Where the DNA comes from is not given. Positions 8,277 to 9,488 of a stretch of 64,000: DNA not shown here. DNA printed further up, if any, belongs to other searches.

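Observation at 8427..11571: Oxidoreductase, aminotransferase and an inverted lpxB form a plus-strand operon inside the lpx cluster, suggesting diamino-glucose lipid A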

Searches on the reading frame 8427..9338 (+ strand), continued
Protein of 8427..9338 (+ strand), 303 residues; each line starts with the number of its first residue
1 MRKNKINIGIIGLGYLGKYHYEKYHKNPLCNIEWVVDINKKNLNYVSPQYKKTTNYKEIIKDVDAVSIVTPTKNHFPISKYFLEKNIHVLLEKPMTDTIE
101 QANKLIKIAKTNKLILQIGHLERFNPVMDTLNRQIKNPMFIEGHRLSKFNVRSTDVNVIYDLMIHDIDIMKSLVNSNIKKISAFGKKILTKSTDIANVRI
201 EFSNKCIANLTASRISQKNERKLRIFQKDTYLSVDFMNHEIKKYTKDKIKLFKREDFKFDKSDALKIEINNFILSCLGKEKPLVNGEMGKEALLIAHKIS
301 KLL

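Call 14: list_cluster_members(proteins=[window:8427-9338:+, window:9335-10438:+, window:10438-11571:+, window:11572-12342:-, window:4308-7793:-, window:14243-16654:-])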
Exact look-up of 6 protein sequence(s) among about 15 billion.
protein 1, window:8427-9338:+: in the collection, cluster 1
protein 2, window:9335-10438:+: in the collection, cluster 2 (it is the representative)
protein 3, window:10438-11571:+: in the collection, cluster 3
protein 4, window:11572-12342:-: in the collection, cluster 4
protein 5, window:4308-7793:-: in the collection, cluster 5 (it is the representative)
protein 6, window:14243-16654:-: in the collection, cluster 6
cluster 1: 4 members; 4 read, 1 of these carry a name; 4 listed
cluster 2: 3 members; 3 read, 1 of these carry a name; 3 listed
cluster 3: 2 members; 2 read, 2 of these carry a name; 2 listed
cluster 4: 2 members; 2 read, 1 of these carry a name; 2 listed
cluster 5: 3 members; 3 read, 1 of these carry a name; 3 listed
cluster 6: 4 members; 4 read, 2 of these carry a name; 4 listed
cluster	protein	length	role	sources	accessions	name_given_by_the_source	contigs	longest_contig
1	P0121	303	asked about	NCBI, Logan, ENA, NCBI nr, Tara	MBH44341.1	MAG: UDP-N-acetyl-D-glucosamine dehydrogenase [Gammaproteobacteria bacterium] | UDP-N-acetyl-D-glucosamine dehydrogenase [Gammaproteobacteria bacterium] | strand:+ start:39217 stop:40128 length:912 start_codon:yes stop_codon:yes ...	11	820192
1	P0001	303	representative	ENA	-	-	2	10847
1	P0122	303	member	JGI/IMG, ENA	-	-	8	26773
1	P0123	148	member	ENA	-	-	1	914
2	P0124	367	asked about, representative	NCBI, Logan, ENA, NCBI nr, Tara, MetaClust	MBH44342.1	MAG: hypothetical protein CMD88_02655 [Gammaproteobacteria bacterium] | hypothetical protein [Gammaproteobacteria bacterium] | strand:+ start:40125 stop:41228 length:1104 start_codon:yes stop_codon:yes ...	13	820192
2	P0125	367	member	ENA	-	-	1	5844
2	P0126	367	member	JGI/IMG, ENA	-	-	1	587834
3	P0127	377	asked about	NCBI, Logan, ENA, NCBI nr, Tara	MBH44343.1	MAG: lipid-A-disaccharide synthase [Gammaproteobacteria bacterium] | lipid-A-disaccharide synthase [Gammaproteobacteria bacterium] | strand:+ start:2124 stop:3257 length:1134 start_codon:yes stop_codon:yes ...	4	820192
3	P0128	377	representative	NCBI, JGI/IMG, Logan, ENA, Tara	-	strand:+ start:41228 stop:42361 length:1134 start_codon:yes stop_codon:yes ...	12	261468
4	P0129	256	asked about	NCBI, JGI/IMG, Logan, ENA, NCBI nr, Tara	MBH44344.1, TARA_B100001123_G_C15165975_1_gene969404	MAG: acyl-[acyl-carrier-protein]--UDP-N-acetylglucosamine O-acyltransferase ... | acyl-[acyl-carrier-protein]--UDP-N-acetylglucosamine O-acyltransferase ... | strand:- start:62 stop:832 length:771 start_codon:yes stop_codon:yes gene_type:complete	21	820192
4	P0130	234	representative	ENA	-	-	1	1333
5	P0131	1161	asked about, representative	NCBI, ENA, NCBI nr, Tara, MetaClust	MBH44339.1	MAG: DNA polymerase III subunit alpha [Gammaproteobacteria bacterium] | DNA polymerase III subunit alpha [Gammaproteobacteria bacterium] | strand:- start:35098 stop:38583 length:3486 start_codon:yes stop_codon:yes ...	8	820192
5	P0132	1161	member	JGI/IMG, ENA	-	-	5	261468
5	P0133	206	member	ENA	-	-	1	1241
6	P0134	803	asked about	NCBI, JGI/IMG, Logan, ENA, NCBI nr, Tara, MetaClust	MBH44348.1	MAG: outer membrane protein assembly factor BamA [Gammaproteobacteria bacterium] | outer membrane protein assembly factor BamA [Gammaproteobacteria bacterium] | strand:- start:45033 stop:47444 length:2412 start_codon:yes stop_codon:yes ...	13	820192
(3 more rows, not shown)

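Call 34: find_encoding_contigs(protein=P0036, flank=7000, max_places=2)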
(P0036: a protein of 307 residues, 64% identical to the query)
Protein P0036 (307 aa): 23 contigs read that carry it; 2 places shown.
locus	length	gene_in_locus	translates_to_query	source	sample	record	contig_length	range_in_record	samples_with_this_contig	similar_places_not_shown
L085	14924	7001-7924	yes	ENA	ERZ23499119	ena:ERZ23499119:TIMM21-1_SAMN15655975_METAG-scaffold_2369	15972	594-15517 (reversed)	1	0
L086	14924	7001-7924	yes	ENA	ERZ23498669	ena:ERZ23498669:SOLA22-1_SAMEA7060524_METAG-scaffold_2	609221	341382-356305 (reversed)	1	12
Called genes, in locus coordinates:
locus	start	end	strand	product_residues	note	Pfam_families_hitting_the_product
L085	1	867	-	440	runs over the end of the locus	?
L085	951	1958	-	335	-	PF01171:ATP_bind_3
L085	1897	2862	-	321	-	PF03255:ACCA, PF01039:Carboxyl_trans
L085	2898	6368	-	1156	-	PF02811:PHP, PF07733:DNA_pol3_alpha, PF17657:DNA_pol3_finger, PF14579:HHH_6, PF01336:tRNA_anti-codon (weak), PF20914:DNA_pol_IIIA_C (weak)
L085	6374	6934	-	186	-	PF01351:RNase_HII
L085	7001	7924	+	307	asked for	PF01408:GFO_IDH_MocA, PF22725:GFO_IDH_MocA_C3, PF02894:GFO_IDH_MocA_C (weak)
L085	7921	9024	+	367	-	PF00266:Aminotran_5 (weak), PF01041:DegT_DnrJ_EryC1, PF00155:Aminotran_1_2 (weak)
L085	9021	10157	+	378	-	PF02684:LpxB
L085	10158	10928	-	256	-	PF00132:Hexapep (weak), PF25084:LbH_EIF2B (faint), PF25087:GMPPB_C, PF00132:Hexapep (weak), PF13720:Acetyltransf_11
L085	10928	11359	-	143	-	PF22817:ApeP-like, PF07977:FabA, PF22818:ApeI-like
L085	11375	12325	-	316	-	PF04613:LpxD, PF25084:LbH_EIF2B (faint), PF25087:GMPPB_C (weak), PF00132:Hexapep (weak), PF14602:Hexapep_2 (faint), PF00132:Hexapep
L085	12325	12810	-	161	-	PF03938:OmpH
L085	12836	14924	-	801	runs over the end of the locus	PF07244:POTRA, PF08478:POTRA_1 (faint), PF07244:POTRA, PF01103:Omp85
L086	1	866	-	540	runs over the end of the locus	PF06418:CTP_synth_N, PF00117:GATase, PF07722:Peptidase_C26 (weak)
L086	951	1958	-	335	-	PF01171:ATP_bind_3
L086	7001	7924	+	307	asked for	PF01408:GFO_IDH_MocA, PF22725:GFO_IDH_MocA_C3, PF02894:GFO_IDH_MocA_C (weak)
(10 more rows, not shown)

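Call 35: find_encoding_contigs(protein=P0118, flank=7000, max_places=2)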
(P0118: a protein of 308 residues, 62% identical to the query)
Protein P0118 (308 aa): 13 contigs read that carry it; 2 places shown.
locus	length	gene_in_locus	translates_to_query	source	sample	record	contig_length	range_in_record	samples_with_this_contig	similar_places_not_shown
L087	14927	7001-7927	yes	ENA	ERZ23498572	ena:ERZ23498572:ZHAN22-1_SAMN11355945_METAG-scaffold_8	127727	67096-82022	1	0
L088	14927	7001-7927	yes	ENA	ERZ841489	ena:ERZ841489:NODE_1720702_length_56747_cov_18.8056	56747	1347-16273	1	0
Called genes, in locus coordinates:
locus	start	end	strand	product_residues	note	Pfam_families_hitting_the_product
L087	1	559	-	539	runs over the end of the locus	PF06418:CTP_synth_N, PF00117:GATase, PF07722:Peptidase_C26 (weak)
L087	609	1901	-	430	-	PF01171:ATP_bind_3, PF11734:TilS_C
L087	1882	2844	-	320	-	PF03255:ACCA, PF01039:Carboxyl_trans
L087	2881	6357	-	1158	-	PF02811:PHP, PF07733:DNA_pol3_alpha, PF17657:DNA_pol3_finger, PF14579:HHH_6, PF01336:tRNA_anti-codon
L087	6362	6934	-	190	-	PF01351:RNase_HII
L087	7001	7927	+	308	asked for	PF01408:GFO_IDH_MocA, PF22725:GFO_IDH_MocA_C3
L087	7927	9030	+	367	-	PF00155:Aminotran_1_2 (weak), PF01041:DegT_DnrJ_EryC1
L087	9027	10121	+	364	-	PF02684:LpxB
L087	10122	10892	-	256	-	PF25084:LbH_EIF2B (faint), PF25087:GMPPB_C (weak), PF00132:Hexapep (weak), PF13720:Acetyltransf_11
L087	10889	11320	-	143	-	PF22817:ApeP-like, PF07977:FabA, PF22818:ApeI-like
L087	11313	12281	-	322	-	PF21711:DCTN5 (faint), PF25087:GMPPB_C (faint), PF04613:LpxD (weak), PF00132:Hexapep, PF25084:LbH_EIF2B (weak)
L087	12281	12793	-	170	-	PF03938:OmpH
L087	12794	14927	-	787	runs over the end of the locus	PF08478:POTRA_1 (faint), PF07244:POTRA, PF01103:Omp85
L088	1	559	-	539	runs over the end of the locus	PF06418:CTP_synth_N, PF00117:GATase, PF07722:Peptidase_C26 (weak)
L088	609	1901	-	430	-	PF01171:ATP_bind_3, PF11734:TilS_C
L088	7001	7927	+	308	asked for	PF01408:GFO_IDH_MocA, PF22725:GFO_IDH_MocA_C3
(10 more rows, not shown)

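Call 49: search_solved_structures(query=window:8427-9338:+, max_evalue=10)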
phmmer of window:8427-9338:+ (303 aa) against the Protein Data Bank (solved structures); distinct sequences matched with E-value up to 10: 88 (the best 60 are shown).
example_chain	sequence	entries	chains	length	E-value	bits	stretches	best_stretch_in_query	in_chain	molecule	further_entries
7bvj_A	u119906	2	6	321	2.2e-48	168.3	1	7-296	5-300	Oxidoreductase, NAD-binding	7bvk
3ec7_A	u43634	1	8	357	1.1e-11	47.9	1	6-185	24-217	Putative Dehydrogenase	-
3ezy_A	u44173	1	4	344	1.2e-11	47.8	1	6-301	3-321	Dehydrogenase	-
3e82_A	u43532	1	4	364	2.5e-10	43.4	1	3-125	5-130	Putative oxidoreductase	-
3mz0_A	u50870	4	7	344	3.1e-10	43.1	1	6-184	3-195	Inositol 2-dehydrogenase/D-chiro-inositol 3-dehydrogenase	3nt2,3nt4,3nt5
3uuw_A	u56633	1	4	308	1.3e-09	41.1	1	5-294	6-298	Putative oxidoreductase with NAD(P)-binding Rossmann-fold domain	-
4l8v_A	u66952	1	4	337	1.9e-09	40.5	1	6-184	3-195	Inositol 2-dehydrogenase/D-chiro-inositol 3-dehydrogenase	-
4l9r_A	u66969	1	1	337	1.9e-09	40.5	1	6-184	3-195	Inositol 2-dehydrogenase/D-chiro-inositol 3-dehydrogenase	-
1tlt_A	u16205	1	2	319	2.6e-09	40.1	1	58-160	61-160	PUTATIVE OXIDOREDUCTASE (VIRULENCE FACTOR mviM HOMOLOG)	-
3nto_A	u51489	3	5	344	2.9e-09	39.9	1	6-184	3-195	Inositol 2-dehydrogenase/D-chiro-inositol 3-dehydrogenase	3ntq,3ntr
3cea_A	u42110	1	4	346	4.9e-09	39.2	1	6-187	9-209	Myo-inositol 2-dehydrogenase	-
3c1a_A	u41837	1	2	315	9.2e-09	38.3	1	5-178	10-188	Putative oxidoreductase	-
3kux_A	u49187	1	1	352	1.1e-08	38.1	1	4-132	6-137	Putative oxidoreductase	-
3v5n_A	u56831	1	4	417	3.6e-08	36.3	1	59-136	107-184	Oxidoreductase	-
4hkt_A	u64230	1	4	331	4.3e-08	36.1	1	6-186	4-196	Inositol 2-dehydrogenase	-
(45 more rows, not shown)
